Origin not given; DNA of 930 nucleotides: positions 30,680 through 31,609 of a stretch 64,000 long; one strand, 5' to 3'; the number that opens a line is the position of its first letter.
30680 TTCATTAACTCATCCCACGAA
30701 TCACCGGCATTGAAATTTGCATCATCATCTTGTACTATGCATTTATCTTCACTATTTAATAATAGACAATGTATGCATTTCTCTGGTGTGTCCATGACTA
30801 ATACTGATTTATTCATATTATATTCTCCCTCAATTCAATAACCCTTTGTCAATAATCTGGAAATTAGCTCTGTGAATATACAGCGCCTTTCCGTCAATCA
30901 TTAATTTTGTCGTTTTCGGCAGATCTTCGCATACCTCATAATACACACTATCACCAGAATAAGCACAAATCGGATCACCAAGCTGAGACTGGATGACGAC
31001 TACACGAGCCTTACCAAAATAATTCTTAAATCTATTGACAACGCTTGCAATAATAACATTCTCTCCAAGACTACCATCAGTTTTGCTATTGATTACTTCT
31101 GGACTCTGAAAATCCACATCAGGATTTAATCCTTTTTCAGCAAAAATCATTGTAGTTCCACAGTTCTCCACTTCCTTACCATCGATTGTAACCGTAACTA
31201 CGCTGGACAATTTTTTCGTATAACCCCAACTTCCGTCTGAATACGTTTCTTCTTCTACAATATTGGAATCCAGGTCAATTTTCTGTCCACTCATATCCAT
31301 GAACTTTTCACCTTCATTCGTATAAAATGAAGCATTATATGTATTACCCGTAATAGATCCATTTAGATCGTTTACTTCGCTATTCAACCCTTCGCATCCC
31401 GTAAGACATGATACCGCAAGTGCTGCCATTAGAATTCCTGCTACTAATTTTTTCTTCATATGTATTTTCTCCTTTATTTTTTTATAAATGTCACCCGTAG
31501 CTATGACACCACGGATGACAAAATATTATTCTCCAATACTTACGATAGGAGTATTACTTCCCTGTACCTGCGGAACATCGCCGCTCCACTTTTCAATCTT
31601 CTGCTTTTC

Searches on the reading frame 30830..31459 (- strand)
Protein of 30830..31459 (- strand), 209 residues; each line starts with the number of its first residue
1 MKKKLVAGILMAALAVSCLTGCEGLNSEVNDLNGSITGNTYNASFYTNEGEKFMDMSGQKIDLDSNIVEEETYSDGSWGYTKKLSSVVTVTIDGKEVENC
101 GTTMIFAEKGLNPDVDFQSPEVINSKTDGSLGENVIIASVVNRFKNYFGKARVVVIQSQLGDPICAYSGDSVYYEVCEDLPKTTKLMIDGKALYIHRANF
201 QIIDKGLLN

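Call 37: search_protein_families(library=pfam, proteins=[window:30830-31459:-], max_evalue=0.001)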
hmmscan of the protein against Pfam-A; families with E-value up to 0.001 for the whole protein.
window:30830-31459:- (209 aa): 1 family
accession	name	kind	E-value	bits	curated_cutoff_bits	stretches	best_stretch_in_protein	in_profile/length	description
PF16475.10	DUF5052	-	2.1e-65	220.5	29.4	1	3-208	1-199/199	Domain of unknown function (DUF5052)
